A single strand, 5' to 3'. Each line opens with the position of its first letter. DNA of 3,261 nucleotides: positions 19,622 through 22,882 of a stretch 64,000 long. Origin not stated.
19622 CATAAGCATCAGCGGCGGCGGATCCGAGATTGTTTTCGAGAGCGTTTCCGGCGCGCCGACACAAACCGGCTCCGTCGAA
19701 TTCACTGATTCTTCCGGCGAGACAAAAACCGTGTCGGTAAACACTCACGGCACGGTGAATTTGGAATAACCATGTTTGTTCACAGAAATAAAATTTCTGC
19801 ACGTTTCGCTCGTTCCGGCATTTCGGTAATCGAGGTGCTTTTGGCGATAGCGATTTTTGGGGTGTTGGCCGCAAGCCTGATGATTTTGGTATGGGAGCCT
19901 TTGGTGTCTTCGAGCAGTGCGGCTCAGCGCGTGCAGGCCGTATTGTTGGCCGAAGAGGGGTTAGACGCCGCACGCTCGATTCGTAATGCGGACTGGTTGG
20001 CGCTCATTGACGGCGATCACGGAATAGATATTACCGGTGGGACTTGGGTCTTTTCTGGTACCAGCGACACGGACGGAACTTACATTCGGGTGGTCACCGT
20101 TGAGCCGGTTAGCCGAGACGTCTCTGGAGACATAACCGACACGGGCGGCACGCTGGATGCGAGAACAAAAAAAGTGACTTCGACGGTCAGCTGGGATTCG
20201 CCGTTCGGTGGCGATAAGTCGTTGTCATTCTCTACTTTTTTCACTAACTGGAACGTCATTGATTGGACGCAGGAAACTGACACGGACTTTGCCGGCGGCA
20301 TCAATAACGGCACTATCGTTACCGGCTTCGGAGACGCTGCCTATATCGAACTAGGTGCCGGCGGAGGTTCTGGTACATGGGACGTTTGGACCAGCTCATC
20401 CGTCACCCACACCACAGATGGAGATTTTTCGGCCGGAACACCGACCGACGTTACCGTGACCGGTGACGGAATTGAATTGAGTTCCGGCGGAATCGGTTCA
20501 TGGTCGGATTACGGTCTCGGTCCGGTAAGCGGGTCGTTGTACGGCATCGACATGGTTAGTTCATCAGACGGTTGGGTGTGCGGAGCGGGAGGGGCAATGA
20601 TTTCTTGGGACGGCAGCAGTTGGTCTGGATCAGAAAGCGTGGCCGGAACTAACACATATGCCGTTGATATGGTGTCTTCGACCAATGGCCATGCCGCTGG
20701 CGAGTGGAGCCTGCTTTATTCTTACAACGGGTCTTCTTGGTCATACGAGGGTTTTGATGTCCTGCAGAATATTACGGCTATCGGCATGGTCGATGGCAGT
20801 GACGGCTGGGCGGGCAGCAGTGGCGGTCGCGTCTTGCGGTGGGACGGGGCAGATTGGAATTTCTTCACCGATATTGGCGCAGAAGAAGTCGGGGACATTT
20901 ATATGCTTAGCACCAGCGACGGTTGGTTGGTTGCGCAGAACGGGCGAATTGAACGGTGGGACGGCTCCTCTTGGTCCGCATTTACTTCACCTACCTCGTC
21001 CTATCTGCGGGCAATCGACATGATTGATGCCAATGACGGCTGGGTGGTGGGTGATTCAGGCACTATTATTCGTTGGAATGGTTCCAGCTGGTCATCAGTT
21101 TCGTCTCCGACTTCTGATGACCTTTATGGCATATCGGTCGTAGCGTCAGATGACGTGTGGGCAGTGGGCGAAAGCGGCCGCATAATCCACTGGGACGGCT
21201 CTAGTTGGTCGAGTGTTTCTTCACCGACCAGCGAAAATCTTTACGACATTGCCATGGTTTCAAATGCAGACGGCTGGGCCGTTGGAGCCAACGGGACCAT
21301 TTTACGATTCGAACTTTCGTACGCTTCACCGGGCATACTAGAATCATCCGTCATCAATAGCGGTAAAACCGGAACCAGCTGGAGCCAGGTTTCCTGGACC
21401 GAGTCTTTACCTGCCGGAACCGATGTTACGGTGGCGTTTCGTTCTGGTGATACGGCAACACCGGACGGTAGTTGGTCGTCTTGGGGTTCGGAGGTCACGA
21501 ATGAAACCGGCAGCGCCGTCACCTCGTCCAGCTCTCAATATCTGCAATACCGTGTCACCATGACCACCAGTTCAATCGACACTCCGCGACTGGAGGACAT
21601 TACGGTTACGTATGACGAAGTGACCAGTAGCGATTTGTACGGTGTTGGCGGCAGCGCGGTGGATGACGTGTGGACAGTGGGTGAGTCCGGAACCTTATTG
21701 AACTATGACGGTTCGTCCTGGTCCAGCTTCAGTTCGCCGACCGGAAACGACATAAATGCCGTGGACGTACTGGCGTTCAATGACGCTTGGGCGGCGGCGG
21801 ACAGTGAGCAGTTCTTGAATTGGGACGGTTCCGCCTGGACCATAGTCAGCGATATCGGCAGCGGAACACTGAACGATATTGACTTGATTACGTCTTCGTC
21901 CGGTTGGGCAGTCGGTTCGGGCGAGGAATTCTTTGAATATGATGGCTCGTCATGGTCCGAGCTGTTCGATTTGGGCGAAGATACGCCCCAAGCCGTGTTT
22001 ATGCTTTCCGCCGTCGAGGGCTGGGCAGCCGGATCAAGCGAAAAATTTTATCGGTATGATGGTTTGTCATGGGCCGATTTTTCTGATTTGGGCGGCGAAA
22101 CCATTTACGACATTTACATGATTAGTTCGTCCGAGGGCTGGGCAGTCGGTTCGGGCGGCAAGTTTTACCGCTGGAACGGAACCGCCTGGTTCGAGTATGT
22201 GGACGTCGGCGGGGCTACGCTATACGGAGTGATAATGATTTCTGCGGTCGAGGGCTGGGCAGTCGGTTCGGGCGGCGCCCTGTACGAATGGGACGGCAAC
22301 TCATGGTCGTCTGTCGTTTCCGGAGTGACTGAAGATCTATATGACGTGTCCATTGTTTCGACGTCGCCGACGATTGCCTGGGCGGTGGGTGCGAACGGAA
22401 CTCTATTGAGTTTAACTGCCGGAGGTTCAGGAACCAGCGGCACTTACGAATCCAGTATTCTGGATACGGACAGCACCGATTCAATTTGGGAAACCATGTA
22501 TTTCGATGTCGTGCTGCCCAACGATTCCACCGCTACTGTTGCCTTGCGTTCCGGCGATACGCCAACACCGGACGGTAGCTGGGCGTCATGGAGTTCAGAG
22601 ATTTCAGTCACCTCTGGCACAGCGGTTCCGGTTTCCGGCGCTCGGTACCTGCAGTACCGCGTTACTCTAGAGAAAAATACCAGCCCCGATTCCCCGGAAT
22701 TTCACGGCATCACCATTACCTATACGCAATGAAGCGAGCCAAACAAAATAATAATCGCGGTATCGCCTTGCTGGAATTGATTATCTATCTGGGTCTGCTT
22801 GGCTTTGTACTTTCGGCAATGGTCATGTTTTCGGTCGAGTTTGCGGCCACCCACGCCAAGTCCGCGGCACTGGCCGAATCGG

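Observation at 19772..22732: Giant pilin 1 combines a prepilin N-terminus with a WDGSSW beta-propeller-like array and a duplicated C-terminal module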

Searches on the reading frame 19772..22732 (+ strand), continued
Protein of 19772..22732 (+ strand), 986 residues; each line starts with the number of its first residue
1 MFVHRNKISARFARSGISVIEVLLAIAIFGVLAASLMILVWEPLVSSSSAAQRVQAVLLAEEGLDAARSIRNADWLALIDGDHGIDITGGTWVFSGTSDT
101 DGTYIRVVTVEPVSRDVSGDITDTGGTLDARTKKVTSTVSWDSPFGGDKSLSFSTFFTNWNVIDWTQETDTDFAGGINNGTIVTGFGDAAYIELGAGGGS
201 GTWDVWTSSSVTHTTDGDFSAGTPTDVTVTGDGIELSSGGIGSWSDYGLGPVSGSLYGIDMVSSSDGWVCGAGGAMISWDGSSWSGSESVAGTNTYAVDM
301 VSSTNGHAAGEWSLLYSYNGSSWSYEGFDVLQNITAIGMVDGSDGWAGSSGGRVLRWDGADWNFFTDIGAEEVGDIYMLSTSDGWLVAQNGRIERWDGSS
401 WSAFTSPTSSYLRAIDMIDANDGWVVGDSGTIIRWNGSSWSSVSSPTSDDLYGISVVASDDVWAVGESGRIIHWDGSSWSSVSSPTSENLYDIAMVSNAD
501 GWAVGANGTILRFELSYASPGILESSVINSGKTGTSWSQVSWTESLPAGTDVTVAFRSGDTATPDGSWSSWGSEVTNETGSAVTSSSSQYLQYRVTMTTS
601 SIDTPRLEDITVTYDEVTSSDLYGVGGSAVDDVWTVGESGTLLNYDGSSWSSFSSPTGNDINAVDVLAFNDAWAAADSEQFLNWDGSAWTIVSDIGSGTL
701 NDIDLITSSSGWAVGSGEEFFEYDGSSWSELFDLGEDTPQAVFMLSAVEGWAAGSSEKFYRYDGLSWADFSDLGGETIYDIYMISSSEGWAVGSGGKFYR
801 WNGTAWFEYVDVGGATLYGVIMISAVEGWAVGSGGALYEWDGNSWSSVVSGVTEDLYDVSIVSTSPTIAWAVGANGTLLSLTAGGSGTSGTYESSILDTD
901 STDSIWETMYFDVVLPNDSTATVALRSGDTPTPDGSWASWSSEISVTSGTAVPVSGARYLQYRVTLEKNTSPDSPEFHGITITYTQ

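Call 37: find_encoding_contigs(protein=P0022, flank=10000, max_places=2)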
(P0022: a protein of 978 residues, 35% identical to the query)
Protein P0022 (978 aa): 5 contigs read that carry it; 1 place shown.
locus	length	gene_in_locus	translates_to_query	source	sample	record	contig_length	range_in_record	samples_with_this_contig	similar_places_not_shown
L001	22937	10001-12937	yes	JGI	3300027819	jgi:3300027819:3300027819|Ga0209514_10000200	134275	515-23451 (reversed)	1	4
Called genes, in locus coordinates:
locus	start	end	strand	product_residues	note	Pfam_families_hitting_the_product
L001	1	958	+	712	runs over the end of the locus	PF00512:HisKA, PF02518:HATPase_c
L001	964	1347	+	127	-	PF00072:Response_reg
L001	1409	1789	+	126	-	PF00072:Response_reg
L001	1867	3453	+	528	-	PF03924:CHASE, PF00989:PAS, PF13188:PAS_8 (weak), PF13426:PAS_9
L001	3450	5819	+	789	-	PF02743:dCache_1, PF00672:HAMP, PF00989:PAS, PF08448:PAS_4, PF13426:PAS_9, PF08447:PAS_3, PF00512:HisKA, PF02518:HATPase_c, +1 more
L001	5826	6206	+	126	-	PF00072:Response_reg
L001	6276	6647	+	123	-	PF00072:Response_reg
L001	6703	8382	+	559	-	PF05157:MshEN, PF00437:T2SSE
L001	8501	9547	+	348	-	PF00482:T2SSF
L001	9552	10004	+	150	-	-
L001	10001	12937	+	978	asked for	-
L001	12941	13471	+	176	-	-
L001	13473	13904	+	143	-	-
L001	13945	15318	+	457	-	PF13399:LytR_C (weak)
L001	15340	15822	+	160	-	PF07963:N_methyl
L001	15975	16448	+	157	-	PF07963:N_methyl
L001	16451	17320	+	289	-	PF01116:F_bP_aldolase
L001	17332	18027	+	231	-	PF01386:Ribosomal_L25p, PF14693:Ribosomal_TL5_C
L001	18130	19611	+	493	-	PF11559:ADIP (weak)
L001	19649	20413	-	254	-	PF03462:PCRF, PF00472:RF-1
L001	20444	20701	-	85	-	PF01197:Ribosomal_L31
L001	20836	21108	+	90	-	-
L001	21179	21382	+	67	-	-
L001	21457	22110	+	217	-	-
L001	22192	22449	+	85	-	-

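Call 38: find_encoding_contigs(protein=P0003, flank=10000, max_places=2)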
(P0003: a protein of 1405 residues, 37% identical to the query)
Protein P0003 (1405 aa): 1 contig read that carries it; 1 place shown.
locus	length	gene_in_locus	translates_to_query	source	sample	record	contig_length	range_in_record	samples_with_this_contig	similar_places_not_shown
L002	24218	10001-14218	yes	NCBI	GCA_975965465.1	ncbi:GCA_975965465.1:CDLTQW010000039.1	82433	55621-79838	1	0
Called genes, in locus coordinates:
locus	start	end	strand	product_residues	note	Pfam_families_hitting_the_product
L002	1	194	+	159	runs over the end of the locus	PF01029:NusB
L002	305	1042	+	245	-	PF22935:RM44_endonuclase (faint), PF14622:Ribonucleas_3_3, PF00636:Ribonuclease_3, PF00035:dsrm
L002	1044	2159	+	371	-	PF00437:T2SSE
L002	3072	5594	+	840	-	PF00672:HAMP, PF00512:HisKA, PF02518:HATPase_c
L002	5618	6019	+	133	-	PF00072:Response_reg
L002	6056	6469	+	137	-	PF00072:Response_reg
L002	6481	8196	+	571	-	PF05157:MshEN, PF00437:T2SSE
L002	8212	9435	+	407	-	PF28597:T2SSF_N, PF00482:T2SSF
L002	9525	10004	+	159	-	-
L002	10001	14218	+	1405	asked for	PF14870:PSII_BNR (faint)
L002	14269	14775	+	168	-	-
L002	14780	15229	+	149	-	-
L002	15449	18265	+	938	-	PF11104:PilM_2, PF06723:MreB_Mbl (faint), PF14450:FtsA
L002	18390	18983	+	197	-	PF07963:N_methyl (weak)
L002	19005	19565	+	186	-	PF07963:N_methyl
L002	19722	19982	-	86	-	-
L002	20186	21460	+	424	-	PF00587:tRNA-synt_2b, PF03129:HGTP_anticodon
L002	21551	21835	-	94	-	PF00216:Bac_DNA_binding, PF18175:HU-CCDC81_bac_2 (weak)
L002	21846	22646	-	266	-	PF00149:Metallophos (weak), PF13277:YmdB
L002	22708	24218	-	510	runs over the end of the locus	PF12072:RNase_Y_N, PF00013:KH_1, PF22891:KH_PNO1_2nd, PF08668:HDOD (faint), PF01966:HD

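Call 51: find_related_loci(query=A4, collection=genome_contigs, flank=8000)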
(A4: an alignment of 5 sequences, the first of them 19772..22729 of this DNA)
Query A4 (986 aa) in genome_contigs; peptide patterns used: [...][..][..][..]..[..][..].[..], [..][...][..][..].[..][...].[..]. (x = any residue, [..] = any of these).
599 stretches matched a pattern (row limit reached: there are more); 124 encode a relative of the query (tblastn E <= 1e-3); the best 80 are kept; 80 distinct loci.
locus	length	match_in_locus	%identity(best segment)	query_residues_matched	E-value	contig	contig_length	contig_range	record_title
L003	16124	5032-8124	36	5-984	2e-172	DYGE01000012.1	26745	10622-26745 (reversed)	MAG TPA_asm: Candidatus Paceibacter sp. isolate BE2012_5_45_13 Afr_mines_BE2012_903_length_26745_cov_5_739078, whole gen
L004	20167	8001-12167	35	14-986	2e-171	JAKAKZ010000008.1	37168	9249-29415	MAG: bacterium isolate WY5.bin104 NODE_1572_length_37168_cov_1.859129, whole genome shotgun sequence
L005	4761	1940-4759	36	1-986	1e-174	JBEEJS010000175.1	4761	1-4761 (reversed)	MAG: Candidatus Parcubacteria bacterium isolate cobbmillcreek_2019_sw_WHONDRS-S19S_0090_B_bin.14 scaffold_471353, whole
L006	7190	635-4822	31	14-986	2e-147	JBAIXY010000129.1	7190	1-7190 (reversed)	MAG: Vicinamibacterales bacterium isolate bin_279 c_000002142377, whole genome shotgun sequence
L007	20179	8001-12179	34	1-984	5e-140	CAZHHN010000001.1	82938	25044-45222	MAG TPA_asm: uncultured Gammaproteobacteria bacterium isolate SRP193066_co2_114 genome assembly, contig: NODE_74_length_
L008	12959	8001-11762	36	12-984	3e-138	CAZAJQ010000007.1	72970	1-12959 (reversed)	MAG TPA_asm: uncultured Gammaproteobacteria bacterium isolate binchicken_co38_603 genome assembly, contig: NODE_902_leng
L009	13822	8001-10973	30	12-984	2e-127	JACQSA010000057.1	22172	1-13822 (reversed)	MAG: Candidatus Uhrbacteria bacterium isolate NC_groundwater_1373_Ag_S-0.2um_44_41 S_p2_S4_coassembly_k141_3870533, whol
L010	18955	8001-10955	35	208-984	4e-126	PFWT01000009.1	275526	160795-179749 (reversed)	MAG: Candidatus Uhrbacteria bacterium CG_4_9_14_3_um_filter_41_35 CG_4_9_14_3_um_filter_150_scaffold_8_c, whole genome s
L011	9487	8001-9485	38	14-879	1e-98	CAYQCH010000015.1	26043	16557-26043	MAG TPA_asm: uncultured Gammaproteobacteria bacterium isolate SRP329715_co1_137 genome assembly, contig: NODE_2656_lengt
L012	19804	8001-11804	36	4-984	5e-134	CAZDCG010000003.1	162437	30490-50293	MAG TPA_asm: uncultured Gammaproteobacteria bacterium isolate SRP263527_co2_164 genome assembly, contig: NODE_40_length_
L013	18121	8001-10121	37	15-984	2e-80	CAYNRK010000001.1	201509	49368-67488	MAG TPA_asm: uncultured Gammaproteobacteria bacterium isolate SRP077602_co8_262 genome assembly, contig: NODE_28_length_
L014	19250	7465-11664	40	1-986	0e+0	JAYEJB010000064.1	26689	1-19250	MAG: Patescibacteria group bacterium isolate MAG175 MAG175_64, whole genome shotgun sequence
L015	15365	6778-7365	35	8-207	9e-30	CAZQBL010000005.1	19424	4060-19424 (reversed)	MAG TPA_asm: uncultured Gammaproteobacteria bacterium isolate SRP231805_co4_93 genome assembly, contig: k141_2249, whole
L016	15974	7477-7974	34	8-176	5e-24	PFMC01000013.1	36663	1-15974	MAG: Candidatus Komeilibacteria bacterium CG_4_10_14_0_8_um_filter_37_78 CG_4_10_14_0.8_um_filter_scaffold_442_c, whole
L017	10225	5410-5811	40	13-161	2e-23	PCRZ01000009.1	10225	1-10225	MAG: Candidatus Jorgensenbacteria bacterium CG23_combo_of_CG06-09_8_20_14_all_54_14 CG23_scaffold_4717_c, whole genome s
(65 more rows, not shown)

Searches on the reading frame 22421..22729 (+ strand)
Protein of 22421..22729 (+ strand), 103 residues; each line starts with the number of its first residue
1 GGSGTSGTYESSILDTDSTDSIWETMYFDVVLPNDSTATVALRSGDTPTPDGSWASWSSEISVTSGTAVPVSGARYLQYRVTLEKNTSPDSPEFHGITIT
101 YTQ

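Call 32: search_protein_families(library=pfam, proteins=[window:22421-22729:+], max_evalue=10)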
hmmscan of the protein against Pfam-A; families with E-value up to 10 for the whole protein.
seq(103 aa): 2 families
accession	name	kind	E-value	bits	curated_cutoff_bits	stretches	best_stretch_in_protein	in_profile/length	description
PF02196.21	RBD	-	0.035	14.5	25.7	1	29-47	3-21/69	Raf-like Ras-binding domain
PF09212.16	CBM27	-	0.047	14.3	20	1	21-95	74-149/173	Carbohydrate binding module 27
